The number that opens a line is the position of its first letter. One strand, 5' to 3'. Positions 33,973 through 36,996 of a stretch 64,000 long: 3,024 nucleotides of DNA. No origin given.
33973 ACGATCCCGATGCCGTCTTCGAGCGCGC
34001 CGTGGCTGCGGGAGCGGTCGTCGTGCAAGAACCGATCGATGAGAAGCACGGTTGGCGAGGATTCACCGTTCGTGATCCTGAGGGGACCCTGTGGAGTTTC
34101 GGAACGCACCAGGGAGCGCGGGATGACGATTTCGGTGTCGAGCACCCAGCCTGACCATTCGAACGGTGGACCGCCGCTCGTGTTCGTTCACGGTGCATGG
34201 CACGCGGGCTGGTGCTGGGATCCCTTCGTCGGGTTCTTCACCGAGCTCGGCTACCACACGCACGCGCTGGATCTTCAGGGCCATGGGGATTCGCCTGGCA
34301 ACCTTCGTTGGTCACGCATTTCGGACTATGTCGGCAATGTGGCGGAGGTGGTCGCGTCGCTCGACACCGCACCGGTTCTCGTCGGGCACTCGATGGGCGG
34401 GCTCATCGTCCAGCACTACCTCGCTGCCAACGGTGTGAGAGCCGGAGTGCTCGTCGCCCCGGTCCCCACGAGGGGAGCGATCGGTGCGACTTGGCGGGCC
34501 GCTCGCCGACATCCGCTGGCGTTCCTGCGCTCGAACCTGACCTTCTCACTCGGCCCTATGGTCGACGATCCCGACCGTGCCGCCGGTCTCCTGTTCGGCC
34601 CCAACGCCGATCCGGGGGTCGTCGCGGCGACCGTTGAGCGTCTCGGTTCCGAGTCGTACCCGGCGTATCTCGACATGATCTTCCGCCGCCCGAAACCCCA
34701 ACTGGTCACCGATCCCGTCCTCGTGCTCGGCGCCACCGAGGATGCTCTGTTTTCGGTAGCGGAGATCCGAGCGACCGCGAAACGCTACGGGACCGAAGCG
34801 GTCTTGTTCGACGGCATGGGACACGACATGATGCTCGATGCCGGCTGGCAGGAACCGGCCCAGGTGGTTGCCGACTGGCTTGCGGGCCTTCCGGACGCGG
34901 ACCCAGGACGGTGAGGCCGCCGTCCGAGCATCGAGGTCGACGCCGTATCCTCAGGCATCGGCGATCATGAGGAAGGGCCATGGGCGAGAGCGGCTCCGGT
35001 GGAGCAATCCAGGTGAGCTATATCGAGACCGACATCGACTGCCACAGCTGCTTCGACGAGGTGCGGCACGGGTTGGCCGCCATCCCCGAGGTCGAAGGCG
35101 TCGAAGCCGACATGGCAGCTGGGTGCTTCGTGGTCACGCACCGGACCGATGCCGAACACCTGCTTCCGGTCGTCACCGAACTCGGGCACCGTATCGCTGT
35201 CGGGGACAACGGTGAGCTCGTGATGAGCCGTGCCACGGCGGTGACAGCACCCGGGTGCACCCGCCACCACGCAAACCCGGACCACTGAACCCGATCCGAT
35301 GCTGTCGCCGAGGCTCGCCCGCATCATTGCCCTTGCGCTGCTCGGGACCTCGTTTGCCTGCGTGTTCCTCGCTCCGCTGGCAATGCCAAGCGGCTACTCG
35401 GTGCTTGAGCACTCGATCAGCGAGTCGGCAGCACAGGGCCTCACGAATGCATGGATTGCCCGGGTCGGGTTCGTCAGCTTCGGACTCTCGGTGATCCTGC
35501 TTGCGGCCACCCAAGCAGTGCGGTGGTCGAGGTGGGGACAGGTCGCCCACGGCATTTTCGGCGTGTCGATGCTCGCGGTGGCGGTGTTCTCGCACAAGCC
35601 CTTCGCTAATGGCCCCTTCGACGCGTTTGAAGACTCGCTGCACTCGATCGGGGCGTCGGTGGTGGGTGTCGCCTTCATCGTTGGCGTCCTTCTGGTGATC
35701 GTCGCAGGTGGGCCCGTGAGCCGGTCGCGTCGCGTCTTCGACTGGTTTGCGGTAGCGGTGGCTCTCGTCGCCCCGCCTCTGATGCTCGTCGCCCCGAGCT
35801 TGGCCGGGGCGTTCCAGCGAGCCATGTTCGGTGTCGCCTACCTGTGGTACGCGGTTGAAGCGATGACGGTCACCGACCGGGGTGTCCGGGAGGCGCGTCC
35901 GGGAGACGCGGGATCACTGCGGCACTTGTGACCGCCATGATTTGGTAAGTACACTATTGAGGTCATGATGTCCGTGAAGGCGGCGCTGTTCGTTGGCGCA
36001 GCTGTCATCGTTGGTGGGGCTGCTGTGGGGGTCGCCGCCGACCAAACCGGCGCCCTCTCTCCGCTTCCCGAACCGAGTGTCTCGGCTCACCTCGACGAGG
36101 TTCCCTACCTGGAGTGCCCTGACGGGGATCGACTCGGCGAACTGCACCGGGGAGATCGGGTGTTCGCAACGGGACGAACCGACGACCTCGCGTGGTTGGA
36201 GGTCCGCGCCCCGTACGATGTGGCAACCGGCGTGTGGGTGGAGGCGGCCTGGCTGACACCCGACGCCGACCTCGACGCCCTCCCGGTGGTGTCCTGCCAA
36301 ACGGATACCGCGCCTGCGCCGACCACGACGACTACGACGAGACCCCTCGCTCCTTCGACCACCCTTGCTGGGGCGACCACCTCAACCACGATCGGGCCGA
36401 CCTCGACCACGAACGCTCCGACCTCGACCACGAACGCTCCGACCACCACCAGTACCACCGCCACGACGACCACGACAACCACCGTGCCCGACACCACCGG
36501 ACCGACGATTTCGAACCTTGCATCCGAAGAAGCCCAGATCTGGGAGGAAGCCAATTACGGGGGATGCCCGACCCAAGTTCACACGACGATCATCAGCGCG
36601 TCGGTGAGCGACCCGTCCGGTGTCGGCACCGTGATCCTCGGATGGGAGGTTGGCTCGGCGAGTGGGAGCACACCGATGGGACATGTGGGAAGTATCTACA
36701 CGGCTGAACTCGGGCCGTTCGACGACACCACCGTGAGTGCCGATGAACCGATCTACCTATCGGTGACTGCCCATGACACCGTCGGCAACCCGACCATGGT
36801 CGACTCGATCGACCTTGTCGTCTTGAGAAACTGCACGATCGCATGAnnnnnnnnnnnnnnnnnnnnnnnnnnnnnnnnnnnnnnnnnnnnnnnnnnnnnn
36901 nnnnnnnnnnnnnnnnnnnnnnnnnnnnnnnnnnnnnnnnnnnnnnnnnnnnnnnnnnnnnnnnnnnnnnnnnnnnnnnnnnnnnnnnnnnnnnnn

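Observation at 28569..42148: Cell-surface gene island: three Thr-rich anchored proteins (two sharing a novel C-terminal domain) plus a GH5-CBM32 lipoprotein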

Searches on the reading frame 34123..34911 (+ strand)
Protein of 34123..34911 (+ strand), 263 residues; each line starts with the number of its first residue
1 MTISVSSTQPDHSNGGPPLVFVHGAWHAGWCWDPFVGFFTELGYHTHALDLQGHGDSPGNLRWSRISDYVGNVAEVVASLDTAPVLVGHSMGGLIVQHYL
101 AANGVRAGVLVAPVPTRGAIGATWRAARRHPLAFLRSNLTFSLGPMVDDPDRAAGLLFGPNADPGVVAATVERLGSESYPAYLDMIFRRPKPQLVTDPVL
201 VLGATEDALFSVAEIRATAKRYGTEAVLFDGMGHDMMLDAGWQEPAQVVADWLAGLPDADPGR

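Call 39: search_protein_families(library=pfam, proteins=[window:34123-34911:+], max_evalue=0.1)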
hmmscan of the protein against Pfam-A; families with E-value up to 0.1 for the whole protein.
seq(263 aa): 6 families
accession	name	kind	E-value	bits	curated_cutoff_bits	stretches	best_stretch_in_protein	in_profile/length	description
PF12697.13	Abhydrolase_6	-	3.4e-28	100.2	26.3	1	19-249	1-215/217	Alpha/beta hydrolase family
PF12146.15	Hydrolase_4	-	9e-20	71.4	27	1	19-239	7-237/239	Serine aminopeptidase, S33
PF00561.26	Abhydrolase_1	-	9.8e-15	55.3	25.8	1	17-136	1-125/245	alpha/beta hydrolase fold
PF06821.19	Ser_hydrolase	-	1.5e-07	31.9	22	1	64-116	37-93/172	Serine hydrolase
PF12695.13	Abhydrolase_5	-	0.014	15.6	27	0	76-117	49-93/164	Alpha/beta hydrolase family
PF08386.16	Abhydrolase_4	-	0.076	13.6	21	0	195-240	33-78/103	TAP-like protein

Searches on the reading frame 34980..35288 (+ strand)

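Call 39: search_protein_families(library=pfam, proteins=[window:34980-35288:+], max_evalue=0.1)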
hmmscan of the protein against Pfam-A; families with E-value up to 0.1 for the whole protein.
window:34980-35288:+ (102 aa): 1 family
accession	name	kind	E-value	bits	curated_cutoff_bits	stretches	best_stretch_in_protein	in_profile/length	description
PF00403.32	HMA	-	0.00016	22.4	24.8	1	18-69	6-60/62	Heavy-metal-associated domain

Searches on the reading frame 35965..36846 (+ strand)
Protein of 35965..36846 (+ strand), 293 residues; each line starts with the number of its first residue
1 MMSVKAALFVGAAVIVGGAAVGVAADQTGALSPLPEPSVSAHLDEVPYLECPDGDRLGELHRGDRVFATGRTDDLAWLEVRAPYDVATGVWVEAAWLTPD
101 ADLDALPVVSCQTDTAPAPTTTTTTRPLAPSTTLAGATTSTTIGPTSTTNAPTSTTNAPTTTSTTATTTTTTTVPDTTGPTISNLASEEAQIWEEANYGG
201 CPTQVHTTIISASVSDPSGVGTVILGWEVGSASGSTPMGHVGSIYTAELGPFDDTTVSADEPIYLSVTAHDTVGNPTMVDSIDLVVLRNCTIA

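Call 3: search_protein_families(library=pfam, proteins=[window:35965-36846:+], max_evalue=0.1)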
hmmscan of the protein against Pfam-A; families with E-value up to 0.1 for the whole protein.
window:35965-36846:+ (293 aa): 0 families

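Call 5: search_protein_families(library=ncbifam, proteins=[window:35965-36846:+], max_evalue=1)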
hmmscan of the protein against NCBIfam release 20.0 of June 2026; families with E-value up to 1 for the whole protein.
window:35965-36846:+ (293 aa): 1 family
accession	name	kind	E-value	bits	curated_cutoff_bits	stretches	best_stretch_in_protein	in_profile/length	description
NF041354.1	XopP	equivalog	0.58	8.9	800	1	113-196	23-103/715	type III secretion system effector XopP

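Call 31: search_solved_structures(query=A2, max_evalue=10)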
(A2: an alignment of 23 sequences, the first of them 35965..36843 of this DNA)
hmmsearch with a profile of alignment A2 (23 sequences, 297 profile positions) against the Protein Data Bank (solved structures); distinct sequences matched with E-value up to 10: 10.
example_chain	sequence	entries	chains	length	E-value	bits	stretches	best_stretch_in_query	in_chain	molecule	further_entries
9e78_3S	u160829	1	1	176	0.06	15.8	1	89-172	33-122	DMIP24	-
5np3_A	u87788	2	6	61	0.36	13.2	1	62-105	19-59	Abelson tyrosine-protein kinase 2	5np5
6xp5_I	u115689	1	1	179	0.56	12.6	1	132-203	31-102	Mediator of RNA polymerase II transcription subunit 9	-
2cp6_A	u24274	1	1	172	0.59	12.5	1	66-186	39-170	Restin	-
9wvy_A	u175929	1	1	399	1.7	11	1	13-78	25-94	Putative NDP-4-keto-6-deoxyglucose-3-dehydratase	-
6hiv_BK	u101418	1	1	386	2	10.8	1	126-181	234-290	mL77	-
8pba_A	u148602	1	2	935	3.4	10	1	127-191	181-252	Dipeptidyl Peptidase Four (IV) family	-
6taf_A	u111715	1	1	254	8.7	8.7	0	147-202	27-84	SLT domain-containing protein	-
6tad_A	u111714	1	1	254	8.7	8.7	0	147-202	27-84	SLT domain-containing protein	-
6ta9_A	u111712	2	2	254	8.8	8.7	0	147-202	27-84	SLT domain-containing protein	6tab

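Call 40: predict_structure(alignment_id=A2)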
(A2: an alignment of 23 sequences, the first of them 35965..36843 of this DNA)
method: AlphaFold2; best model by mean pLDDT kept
length: 293 residues; sequences in the alignment: 23
mean_pLDDT: 76.7   pTM: 0.46
mean pLDDT of the five models: 76.7, 75.7, 75.1, 74.9, 74.7
residues with pLDDT >= 90: 157; 70-90: 31; 50-70: 32; < 50: 73
segments of 3 or more residues with pLDDT < 50: 1-42, 116-129, 131-143
pLDDT, mean of each block of 10 residues (from residue 1): 41 38 41 42 79 93 93 97 83 95 94 56 43 43 52 57 55 85 97 84 94 96 98 96 95 94 98 97 94 61
secondary structure, 60 per line:
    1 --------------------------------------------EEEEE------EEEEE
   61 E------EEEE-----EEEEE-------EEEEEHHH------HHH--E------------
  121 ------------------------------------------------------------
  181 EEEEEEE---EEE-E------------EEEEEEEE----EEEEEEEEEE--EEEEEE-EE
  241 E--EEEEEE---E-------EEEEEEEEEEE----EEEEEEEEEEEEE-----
elements in order: E45-49 E56-61 E68-71 E77-81 E89-93 E181-187 E191-193 E208-215 E220-229 E232-237 E239-241 E244-249 E261-271 E276-288
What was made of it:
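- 36094..36297 (+): B: SH3b-like five-stranded barrel (aa 44-111), with the invariant G-D-R of the HRGDRV motif and Cys51/Cys111. AlphaFold pLDDT 79-97 (call 40).
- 36487..36843 (+): B: C-terminal Ig-like beta-sandwich (aa 175-293), starting PDTTGP, with the DPSG and A-x-D-x-x-G-N motifs and conserved Cys201/Cys290. pLDDT 84-98 (call 40).
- On Bacterial Ig-like domain (Big_7 / Big_9 / E-set): AlphaFold model of B has pLDDT 84-98 over aa 175-290, all beta (call 40).
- On SH3b (SH3_3, PF08239): The barrel is modelled with pLDDT 79-97 (call 40).
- Closest known: Bacterial SH3 domain. Same: Five-strand barrel in the model (call 40).
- Fold of B: AlphaFold pLDDT above 90 for both domains (call 40). 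The domain folds with pLDDT above 90 (call 40).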

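Call 44: fold_search(model_id=the predicted structure, library=pdb)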
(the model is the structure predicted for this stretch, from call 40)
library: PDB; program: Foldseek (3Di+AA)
matches with E <= 10: 1888; with E <= 0.001: 2
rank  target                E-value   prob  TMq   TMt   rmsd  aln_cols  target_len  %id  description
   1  6i0x_A                5.4e-04  1.00  0.23  0.17   5.2       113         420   12  Porphyromonas gingivalis peptidylarginine deminase (PPAD) mutant G231N/E232T/N235D in complex with Cl-amidine. (released 2019-01-23)
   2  6i0x_B                6.0e-04  1.00  0.22  0.16   5.2       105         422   13  Porphyromonas gingivalis peptidylarginine deminase (PPAD) mutant G231N/E232T/N235D in complex with Cl-amidine. (released 2019-01-23)
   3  5ak8                  1.3e-03  1.00  0.22  0.16   5.2       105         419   13  Structure of C351A mutant of Porphyromonas gingivalis peptidylarginine deiminase (released 2015-07-22)
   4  7pks_g                1.3e-03  1.00  0.28  0.10   3.8       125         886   10  Structural basis of Integrator-mediated transcription regulation (released 2021-12-08)
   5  5ak7                  1.5e-03  1.00  0.22  0.16   5.2       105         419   13  Structure of wt Porphyromonas gingivalis peptidylarginine deiminase (released 2015-07-22)
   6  4ytb                  1.6e-03  1.00  0.22  0.16   5.3       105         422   15  Crystal structure of Porphyromonas gingivalis peptidylarginine deiminase (PPAD) in complex with dipeptide Asp-Gln. (released 2015-07-01)
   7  4ytg                  3.7e-03  1.00  0.22  0.16   4.3        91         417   14  Crystal structure of Porphyromonas gingivalis peptidylarginine deiminase (PPAD) mutant C351A in complex with dipeptide M (released 2015-07-01)
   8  3wuz                  4.1e-03  0.99  0.21  0.40   5.8       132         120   14  Crystal structure of the Ig V-set domain of human paired immunoglobulin-like type 2 receptor alpha (released 2014-06-11)
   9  3us9                  4.1e-03  0.99  0.20  0.23   6.6       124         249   11  Crystal Structure of the NCX1 Intracellular Tandem Calcium Binding Domains(CBD12) (released 2012-07-11)
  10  4r7x_B                4.3e-03  1.00  0.27  0.47   4.2       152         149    7  Crystal structure of N-lobe of human ARRDC3(1-180) (released 2014-10-01)
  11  5kwy_C                4.8e-03  1.00  0.24  0.47   6.1       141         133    8  Structure of human NPC1 middle lumenal domain bound to NPC2 (released 2016-08-24)
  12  2pnd                  4.8e-03  1.00  0.22  0.43   5.2       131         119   18  Structure or murine CRIg (released 2007-05-01)
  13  8dek_B                5.3e-03  1.00  0.24  0.17   5.0       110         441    6  The structure of the glycopeptidase catalytic domain including the linker of Amuc_1438 (released 2022-08-31)
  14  8te5                  6.6e-03  0.99  0.21  0.41   5.8       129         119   16  Crystal structure of a multiple lysine-to-arginine substitution mutant of the human CRIg C3b-binding domain (released 2023-07-12)
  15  5t7a_A                7.0e-03  1.00  0.20  0.56   3.5        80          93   10  Crystal structure of Br derivative BhCBM56 (released 2017-08-23)
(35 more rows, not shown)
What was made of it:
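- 36487..36843 (+): Foldseek hits to Ig-like domains (call 44).
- On Bacterial Ig-like domain (Big_7 / Big_9 / E-set): The Foldseek PDB top 50 hits are Ig-like sandwiches, with probability about 1.0 and E 5e-4 to 3e-2 (call 44).
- On CBM56 (beta-1,3-glucan binding): Foldseek hit to BhCBM56 5t7a: E 7e-3, TMt 0.56, rmsd 3.5 A (call 44).
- Closest known: Bacterial Ig-like domains of the E-set type: Pfam Big_7. Same: Foldseek hits to Ig-like domains, including BhCBM56 (call 44).
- Foldseek best matches are all Ig-like sandwiches: PPAD IgSF domain 5e-4, CRIg, Calx-beta, BhCBM56 (TMt 0.56), HPI S-layer, ice-adhesin Big domains (call 44).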

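Call 82: find_related_loci(query=A1, collection=genome_contigs, flank=6000)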
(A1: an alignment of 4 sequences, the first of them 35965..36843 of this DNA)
Query A1 (293 aa) in genome_contigs; peptide patterns used: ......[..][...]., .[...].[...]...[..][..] (x = any residue, [..] = any of these).
74 stretches matched a pattern; 8 encode a relative of the query (tblastn E <= 1e-3); 8 distinct loci.
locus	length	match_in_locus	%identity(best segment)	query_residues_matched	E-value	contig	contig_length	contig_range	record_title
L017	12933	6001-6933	43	4-292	6e-62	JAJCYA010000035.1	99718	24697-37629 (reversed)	MAG: Acidimicrobiia bacterium isolate OFTM344 OFTM344_34, whole genome shotgun sequence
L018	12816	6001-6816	47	23-292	2e-53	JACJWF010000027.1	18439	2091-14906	MAG: Acidimicrobiaceae bacterium isolate HK-STAS-ACTI-2 HK-STAS-ACTI-2_27, whole genome shotgun sequence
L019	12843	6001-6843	41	22-292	7e-49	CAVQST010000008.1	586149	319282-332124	MAG: Ilumatobacteraceae bacterium isolate MFD09964.bin.2.156 genome assembly, contig: contig_3502, whole genome shotgun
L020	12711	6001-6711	36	46-290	1e-25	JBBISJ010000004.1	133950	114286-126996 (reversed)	MAG: Chloroflexota bacterium isolate SLS170214_bin_370 NODE_50_length_133950_cov_8.044154, whole genome shotgun sequence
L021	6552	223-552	48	3-111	5e-22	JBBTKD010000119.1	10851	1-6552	MAG: Actinomycetota bacterium isolate H52-bin068_1 H52_bin068_1_000000000119, whole genome shotgun sequence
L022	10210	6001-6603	34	28-253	2e-21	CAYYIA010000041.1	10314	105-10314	MAG TPA_asm: uncultured Acidimicrobiia bacterium isolate SRP173033_co3_75 genome assembly, contig: NODE_8893_length_1031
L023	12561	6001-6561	35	58-252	2e-12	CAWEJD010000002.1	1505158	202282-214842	MAG: uncultured Microthrixaceae bacterium isolate MFD05942.bin.2.79 genome assembly, contig: contig_3049, whole genome s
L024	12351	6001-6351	25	66-183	6e-5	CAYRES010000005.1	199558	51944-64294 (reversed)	MAG TPA_asm: uncultured Gaiellales bacterium isolate SRP241326_co1_353 genome assembly, contig: NODE_84_length_199558_co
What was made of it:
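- Tried and rejected: The scan with the four close B proteins gave 8 loci (call 82).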

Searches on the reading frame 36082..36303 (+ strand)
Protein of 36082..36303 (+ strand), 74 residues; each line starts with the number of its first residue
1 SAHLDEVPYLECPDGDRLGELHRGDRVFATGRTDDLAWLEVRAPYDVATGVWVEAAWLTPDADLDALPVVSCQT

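Call 55: search_protein_families(library=pfam, proteins=[window:36082-36303:+], max_evalue=10)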
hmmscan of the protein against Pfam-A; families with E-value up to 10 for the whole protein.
window:36082-36303:+ (74 aa): 1 family
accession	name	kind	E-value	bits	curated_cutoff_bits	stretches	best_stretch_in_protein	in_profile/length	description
PF08239.17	SH3_3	-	0.0095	16.5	27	1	14-58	12-53/54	Bacterial SH3 domain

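Call 75: search_protein_families(library=pfam, alignment_id=A6, max_evalue=5)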
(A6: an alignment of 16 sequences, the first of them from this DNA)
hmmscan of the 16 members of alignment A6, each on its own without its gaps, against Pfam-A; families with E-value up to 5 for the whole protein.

A. member 1, seq(74 aa): 1 family
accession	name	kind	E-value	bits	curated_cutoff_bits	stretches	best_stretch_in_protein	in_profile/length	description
PF08239.17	SH3_3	-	0.0095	16.5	27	1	14-58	12-53/54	Bacterial SH3 domain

B. families by the number of members that match (of 16 scanned): 10 families
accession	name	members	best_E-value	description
PF08239.17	SH3_3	9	2.8e-05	Bacterial SH3 domain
PF14604.12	SH3_9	2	0.029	Variant SH3 domain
PF07653.23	SH3_2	2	0.051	Variant SH3 domain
PF18348.7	SH3_16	1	0.0088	Bacterial dipeptidyl-peptidase Sh3 domain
PF00018.34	SH3_1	1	0.026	SH3 domain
PF09436.16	DUF2016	1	0.048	Domain of unknown function (DUF2016)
PF20789.3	4HBT_3C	1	0.073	Acyl-CoA thioesterase C-terminal domain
PF12913.13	SH3_6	1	0.092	SH3 domain (SH3b1 type)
PF22648.2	SET7_N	1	0.096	Histone H3 K4-specific methyltransferase SET7 N-terminal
PF17390.7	Bac_rhamnosid_C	1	0.25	Bacterial alpha-L-rhamnosidase C-terminal domain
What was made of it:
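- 36094..36297 (+): SH3_3 matches sub-threshold in 9 of 16 members, best 2.8e-5 (call 75).
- On SH3b (SH3_3, PF08239): SH3_3 scores 16.5 bits against a cutoff of 27 for B. It is the top family in 9 of 16 members, best 2.8e-5 (calls 55, 75).
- Closest known: Bacterial SH3 domain. Same: SH3_3 is the top Pfam hit in 9 of 16 members (call 75).
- SH3_3 in 9 of 16 members (call 75).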
